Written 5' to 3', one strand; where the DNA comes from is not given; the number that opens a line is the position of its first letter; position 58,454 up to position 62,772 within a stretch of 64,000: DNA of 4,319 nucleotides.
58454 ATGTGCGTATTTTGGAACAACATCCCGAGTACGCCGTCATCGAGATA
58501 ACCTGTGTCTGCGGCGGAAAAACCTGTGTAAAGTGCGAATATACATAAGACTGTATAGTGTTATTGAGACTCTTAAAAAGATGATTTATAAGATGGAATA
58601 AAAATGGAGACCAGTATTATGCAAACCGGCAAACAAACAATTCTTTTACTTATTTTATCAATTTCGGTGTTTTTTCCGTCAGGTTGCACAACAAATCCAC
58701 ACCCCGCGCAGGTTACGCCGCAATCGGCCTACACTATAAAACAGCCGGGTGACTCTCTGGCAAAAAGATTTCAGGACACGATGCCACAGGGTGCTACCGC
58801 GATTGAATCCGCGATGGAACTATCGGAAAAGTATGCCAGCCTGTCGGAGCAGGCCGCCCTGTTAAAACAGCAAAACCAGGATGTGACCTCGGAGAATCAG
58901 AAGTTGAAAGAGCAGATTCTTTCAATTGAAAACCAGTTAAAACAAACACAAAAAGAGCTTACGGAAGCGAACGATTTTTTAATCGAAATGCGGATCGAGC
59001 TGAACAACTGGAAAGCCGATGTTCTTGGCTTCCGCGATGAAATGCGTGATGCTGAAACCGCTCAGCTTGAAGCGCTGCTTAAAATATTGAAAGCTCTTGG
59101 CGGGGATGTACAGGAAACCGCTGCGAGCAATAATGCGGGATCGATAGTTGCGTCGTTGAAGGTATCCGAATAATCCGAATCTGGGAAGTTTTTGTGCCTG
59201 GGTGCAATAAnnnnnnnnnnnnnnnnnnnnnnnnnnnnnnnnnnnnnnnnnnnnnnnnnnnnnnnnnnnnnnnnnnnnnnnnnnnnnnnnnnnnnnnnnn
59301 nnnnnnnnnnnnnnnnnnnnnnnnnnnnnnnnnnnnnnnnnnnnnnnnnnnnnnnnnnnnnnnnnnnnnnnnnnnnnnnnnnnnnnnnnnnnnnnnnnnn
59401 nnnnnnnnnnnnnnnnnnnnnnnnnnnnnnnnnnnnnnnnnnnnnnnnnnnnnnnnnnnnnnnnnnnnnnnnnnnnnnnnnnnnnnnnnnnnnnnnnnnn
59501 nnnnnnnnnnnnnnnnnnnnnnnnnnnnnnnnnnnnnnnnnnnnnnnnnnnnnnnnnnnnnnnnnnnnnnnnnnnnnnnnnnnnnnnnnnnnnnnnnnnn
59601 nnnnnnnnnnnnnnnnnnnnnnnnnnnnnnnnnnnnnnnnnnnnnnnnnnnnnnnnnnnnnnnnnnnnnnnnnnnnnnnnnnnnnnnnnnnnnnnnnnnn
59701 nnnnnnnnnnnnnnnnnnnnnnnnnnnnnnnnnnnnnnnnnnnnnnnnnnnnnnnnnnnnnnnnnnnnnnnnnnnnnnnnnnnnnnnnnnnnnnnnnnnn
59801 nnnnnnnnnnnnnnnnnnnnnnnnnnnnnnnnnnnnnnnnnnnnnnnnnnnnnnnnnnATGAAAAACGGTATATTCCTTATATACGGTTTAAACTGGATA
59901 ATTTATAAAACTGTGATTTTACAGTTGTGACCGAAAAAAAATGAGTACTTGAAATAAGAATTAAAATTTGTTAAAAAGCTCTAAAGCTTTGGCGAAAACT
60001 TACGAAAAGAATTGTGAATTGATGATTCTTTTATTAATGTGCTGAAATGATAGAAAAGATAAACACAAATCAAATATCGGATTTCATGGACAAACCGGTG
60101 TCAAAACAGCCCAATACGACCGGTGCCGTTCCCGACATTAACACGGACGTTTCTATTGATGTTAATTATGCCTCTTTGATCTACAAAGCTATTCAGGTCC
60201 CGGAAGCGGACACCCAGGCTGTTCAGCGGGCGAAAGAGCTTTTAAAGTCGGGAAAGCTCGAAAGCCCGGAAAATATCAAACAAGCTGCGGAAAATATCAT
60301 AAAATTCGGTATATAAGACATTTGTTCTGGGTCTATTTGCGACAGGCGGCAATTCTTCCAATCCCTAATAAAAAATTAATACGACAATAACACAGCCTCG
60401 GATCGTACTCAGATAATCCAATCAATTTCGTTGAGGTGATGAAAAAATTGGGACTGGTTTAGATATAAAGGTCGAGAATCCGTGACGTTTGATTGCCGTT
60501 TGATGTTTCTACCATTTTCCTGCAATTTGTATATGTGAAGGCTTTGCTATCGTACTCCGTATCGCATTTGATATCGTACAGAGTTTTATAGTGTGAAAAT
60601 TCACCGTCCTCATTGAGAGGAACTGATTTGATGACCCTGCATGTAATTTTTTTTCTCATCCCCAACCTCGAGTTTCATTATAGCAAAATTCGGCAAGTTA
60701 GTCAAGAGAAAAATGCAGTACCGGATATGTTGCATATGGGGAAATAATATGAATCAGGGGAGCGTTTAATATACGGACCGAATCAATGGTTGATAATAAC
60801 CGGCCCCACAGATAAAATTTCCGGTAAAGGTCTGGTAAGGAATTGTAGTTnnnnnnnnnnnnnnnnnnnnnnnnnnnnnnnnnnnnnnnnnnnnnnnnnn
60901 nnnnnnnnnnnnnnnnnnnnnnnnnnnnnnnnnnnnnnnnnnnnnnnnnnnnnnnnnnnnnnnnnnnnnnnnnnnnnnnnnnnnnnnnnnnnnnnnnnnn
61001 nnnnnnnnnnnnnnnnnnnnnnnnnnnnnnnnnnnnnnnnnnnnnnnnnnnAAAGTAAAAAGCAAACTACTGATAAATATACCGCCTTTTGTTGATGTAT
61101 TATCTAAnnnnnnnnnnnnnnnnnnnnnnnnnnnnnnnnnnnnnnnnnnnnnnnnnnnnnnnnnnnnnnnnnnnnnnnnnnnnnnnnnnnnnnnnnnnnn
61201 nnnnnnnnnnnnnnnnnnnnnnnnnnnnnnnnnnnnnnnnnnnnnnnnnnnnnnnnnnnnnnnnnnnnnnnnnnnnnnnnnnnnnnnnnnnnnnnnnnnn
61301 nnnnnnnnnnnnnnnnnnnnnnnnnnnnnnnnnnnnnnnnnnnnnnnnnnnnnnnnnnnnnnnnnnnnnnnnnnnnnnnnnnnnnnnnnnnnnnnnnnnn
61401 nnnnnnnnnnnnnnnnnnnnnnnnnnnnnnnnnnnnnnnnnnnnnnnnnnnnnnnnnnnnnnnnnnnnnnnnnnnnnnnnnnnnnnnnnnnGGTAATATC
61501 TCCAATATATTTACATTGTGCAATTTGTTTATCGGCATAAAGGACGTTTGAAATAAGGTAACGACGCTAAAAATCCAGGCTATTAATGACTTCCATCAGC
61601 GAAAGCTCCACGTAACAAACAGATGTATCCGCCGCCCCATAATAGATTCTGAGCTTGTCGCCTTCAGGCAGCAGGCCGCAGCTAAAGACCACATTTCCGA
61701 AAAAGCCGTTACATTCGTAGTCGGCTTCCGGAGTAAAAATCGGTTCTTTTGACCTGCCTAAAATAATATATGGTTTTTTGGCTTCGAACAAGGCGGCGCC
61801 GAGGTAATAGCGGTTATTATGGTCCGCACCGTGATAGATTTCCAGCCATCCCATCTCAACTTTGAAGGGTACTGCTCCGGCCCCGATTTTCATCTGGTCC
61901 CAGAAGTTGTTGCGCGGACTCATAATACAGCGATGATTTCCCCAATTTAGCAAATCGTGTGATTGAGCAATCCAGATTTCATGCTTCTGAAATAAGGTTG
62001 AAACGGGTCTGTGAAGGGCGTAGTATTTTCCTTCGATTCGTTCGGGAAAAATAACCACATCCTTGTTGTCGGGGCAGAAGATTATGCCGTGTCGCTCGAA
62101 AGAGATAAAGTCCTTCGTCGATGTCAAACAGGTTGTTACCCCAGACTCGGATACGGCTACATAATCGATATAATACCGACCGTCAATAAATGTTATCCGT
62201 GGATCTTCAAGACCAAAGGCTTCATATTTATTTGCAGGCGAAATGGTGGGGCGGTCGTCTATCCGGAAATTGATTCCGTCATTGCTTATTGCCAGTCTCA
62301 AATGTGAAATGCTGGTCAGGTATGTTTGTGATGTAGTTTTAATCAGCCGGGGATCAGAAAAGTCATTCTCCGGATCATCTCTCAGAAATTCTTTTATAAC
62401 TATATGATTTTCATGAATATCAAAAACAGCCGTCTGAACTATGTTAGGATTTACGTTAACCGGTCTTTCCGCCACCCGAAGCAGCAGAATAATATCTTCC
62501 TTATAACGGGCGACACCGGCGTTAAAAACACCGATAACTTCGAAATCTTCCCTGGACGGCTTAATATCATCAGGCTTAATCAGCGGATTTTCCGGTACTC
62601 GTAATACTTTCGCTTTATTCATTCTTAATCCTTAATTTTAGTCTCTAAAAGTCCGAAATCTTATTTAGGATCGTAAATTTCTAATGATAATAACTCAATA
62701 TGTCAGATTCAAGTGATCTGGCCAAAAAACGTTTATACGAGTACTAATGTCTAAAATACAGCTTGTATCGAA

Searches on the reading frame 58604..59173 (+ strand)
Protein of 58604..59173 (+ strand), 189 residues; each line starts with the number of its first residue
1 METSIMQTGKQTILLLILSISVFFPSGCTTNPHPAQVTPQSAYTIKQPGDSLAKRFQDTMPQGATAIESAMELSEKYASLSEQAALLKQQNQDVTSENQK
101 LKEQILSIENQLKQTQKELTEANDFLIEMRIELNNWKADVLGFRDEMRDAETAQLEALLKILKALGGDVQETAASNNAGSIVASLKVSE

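Call 66: search_protein_families(library=pfam, proteins=[window:58604-59173:+], max_evalue=0.001)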
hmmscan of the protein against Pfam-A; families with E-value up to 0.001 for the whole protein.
window:58604-59173:+ (189 aa): 2 families
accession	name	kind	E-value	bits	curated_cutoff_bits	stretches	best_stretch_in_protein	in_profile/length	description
PF11932.13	DUF3450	-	6.9e-07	29.2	32.6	1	68-159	44-135/241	Protein of unknown function (DUF3450)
PF13874.11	Nup54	-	0.00064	20.2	30.5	1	50-119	60-130/140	Nucleoporin complex subunit 54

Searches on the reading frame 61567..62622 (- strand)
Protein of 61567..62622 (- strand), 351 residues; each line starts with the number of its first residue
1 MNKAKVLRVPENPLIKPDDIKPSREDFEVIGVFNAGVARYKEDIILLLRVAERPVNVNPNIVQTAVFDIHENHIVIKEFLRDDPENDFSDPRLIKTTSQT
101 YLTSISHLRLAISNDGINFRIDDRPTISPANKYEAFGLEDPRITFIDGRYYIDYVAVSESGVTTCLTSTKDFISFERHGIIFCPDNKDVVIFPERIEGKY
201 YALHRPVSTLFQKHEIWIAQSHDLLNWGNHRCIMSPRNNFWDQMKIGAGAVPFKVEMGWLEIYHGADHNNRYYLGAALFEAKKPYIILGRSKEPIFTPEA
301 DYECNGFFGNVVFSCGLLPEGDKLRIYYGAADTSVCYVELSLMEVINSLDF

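Call 66: search_protein_families(library=pfam, proteins=[window:61567-62622:-], max_evalue=0.001)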
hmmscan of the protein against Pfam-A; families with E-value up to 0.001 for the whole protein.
window:61567-62622:- (351 aa): 1 family
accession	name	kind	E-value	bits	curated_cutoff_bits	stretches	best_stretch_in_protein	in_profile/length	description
PF04041.19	Glyco_hydro_130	-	1.6e-58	198.6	26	1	104-349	63-318/320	beta-1,4-mannooligosaccharide phosphorylase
